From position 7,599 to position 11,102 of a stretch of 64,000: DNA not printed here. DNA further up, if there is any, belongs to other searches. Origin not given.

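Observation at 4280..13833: Single translationally coupled sbcD-sbcC-addA-addB operon in which the SbcC-like ATPase carries a transmembrane hairpin instead of a zinc hook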

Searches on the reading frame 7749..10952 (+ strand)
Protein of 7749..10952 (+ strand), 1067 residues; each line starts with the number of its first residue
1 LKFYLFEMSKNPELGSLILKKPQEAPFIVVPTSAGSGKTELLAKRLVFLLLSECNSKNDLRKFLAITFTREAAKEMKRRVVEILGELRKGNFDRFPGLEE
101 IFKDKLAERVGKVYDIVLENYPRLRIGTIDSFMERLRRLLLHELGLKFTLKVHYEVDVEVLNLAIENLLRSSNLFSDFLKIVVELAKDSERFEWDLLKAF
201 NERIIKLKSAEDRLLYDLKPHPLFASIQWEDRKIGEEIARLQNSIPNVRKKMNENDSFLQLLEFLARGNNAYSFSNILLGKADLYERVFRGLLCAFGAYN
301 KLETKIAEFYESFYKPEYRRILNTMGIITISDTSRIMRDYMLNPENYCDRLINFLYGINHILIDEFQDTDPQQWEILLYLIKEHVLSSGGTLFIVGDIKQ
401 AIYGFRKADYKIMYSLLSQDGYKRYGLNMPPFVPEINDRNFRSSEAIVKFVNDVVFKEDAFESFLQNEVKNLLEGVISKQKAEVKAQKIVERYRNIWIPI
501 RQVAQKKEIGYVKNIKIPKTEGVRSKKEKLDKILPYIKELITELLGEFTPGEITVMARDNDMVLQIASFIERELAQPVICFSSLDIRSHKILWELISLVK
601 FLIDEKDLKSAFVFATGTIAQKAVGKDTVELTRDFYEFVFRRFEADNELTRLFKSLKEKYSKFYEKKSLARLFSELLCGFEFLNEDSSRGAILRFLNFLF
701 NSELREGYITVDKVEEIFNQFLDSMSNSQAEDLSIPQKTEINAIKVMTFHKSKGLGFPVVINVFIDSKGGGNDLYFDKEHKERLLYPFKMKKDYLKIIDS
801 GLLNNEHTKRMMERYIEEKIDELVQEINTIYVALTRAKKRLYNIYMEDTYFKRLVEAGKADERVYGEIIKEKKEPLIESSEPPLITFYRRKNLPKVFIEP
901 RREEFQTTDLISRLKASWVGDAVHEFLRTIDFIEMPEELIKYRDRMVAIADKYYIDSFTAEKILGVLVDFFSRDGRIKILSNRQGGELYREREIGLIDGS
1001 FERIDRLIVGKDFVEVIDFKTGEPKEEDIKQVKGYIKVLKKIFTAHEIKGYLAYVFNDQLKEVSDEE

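Call 4: search_protein_families(library=pfam, proteins=[window:7749-10952:+], max_evalue=0.01)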
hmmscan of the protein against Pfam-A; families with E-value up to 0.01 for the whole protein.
window:7749-10952:+ (1067 aa): 5 families
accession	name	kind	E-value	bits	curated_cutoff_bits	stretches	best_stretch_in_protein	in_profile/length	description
PF00580.27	UvrD-helicase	-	2.1e-34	119.9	23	1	28-415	16-265/271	UvrD/REP helicase N-terminal domain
PF13361.12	UvrD_C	-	1.7e-15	57.8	25.6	1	647-847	218-349/350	UvrD-like helicase C-terminal domain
PF13245.12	AAA_19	-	1.7e-11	44.8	25.1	2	359-406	92-134/134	AAA domain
PF13538.12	UvrD_C_2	-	8.1e-07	29.3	27.4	0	826-842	34-50/52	UvrD-like helicase C-terminal domain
PF12705.13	PDDEXK_1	-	0.0033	17.8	22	0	910-1056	28-188/247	PD-(D/E)XK nuclease superfamily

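Call 5: search_protein_families(library=ncbifam, proteins=[window:7749-10952:+], max_evalue=0.01)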
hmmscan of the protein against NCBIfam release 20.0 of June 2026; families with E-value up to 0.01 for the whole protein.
window:7749-10952:+ (1067 aa): 14 families
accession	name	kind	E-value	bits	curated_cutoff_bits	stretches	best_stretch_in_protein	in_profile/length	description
NF010485.0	PRK13909.1-2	equivalog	1.9e-66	224.9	650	1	26-1063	4-907/909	RecB-like helicase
NF010487.0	PRK13909.1-4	equivalog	9.2e-64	216.1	759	2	26-613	5-537/924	RecB-like helicase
TIGR02784.1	addA_alphas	equivalog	2.7e-41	141.9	860.75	3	357-841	390-865/1138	double-strand break repair helicase AddA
TIGR00609.1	recB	equivalog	2.5e-39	135.2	696.05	2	361-843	375-810/1175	exodeoxyribonuclease V subunit beta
TIGR02785.1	addA_Gpos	equivalog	9.6e-36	123.1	707.65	3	359-457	390-481/1234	helicase-exonuclease AddAB subunit AddA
TIGR01073.1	pcrA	equivalog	7.5e-25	87.4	911.2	2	23-157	16-113/725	DNA helicase PcrA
NF010486.0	PRK13909.1-3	equivalog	9.3e-25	86.8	1109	3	346-511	318-483/921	RecB-like helicase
TIGR01075.1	uvrD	equivalog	1.7e-20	72.9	1144.45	2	352-456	203-293/715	DNA helicase II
NF008743.0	PRK11773.1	equivalog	3.3e-20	72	965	2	29-89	26-83/720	DNA helicase II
TIGR01074.1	rep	equivalog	7.5e-19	67.4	951.45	2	29-87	18-73/668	DNA helicase Rep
NF010484.0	PRK13909.1-1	equivalog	2.7e-18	65.2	1074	3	358-458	345-437/945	RecB-like helicase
NF008128.0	PRK10876.1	equivalog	5.2e-18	64.1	1697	2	361-469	381-473/1181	exodeoxyribonuclease V subunit beta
NF008276.0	PRK11054.1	equivalog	8e-18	64.3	543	2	357-412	430-482/684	DNA helicase IV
NF008172.0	PRK10919.1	equivalog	5.8e-15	54.5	1168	2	29-86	19-73/673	DNA helicase Rep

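Call 21: search_protein_families(library=padloc, proteins=[window:7749-10952:+], max_evalue=0.01)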
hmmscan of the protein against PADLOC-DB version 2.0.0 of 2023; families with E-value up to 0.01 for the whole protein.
window:7749-10952:+ (1067 aa): 40 families (the best 25 are shown)
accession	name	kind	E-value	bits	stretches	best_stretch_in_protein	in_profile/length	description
PDLC00122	GajB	-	4.8e-33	112.8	3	346-509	153-301/502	UrvD helicase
PDLC00103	GajB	-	3.4e-28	96.9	3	29-92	32-93/612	UrvD helicase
PDLC00123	GajB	-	7e-26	88.9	3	317-481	140-282/540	UrvD helicase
PDLC00132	GajB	-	1.1e-21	75.2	2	359-473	216-317/625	UrvD helicase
PDLC00117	GajB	-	1.4e-21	74.7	3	341-467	204-314/604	UrvD helicase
PDLC03802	RTasHel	-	2.5e-21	74.2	2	28-86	21-75/675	DRT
PDLC00129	GajB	-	7.2e-21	72.4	2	322-494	192-358/594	UrvD helicase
PDLC00127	GajB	-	6.3e-20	69.2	2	358-495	202-325/594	UrvD helicase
PDLC00116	GajB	-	2.1e-19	67.7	2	356-470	158-251/557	UrvD helicase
PDLC00114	GajB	-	3.5e-18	63.5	2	24-88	20-80/635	UrvD helicase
PDLC00134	GajB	-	5.5e-17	60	2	32-86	35-87/431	UrvD helicase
PDLC00107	GajB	-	7e-17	59.3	3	27-87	30-88/587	UrvD helicase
PDLC00121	GajB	-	9.7e-16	55.4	2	359-454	204-282/565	UrvD helicase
PDLC00138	GajB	-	5.7e-15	53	2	318-466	184-313/581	UrvD helicase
PDLC00144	GajB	-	6.7e-15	52.6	2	28-94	30-94/559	UrvD helicase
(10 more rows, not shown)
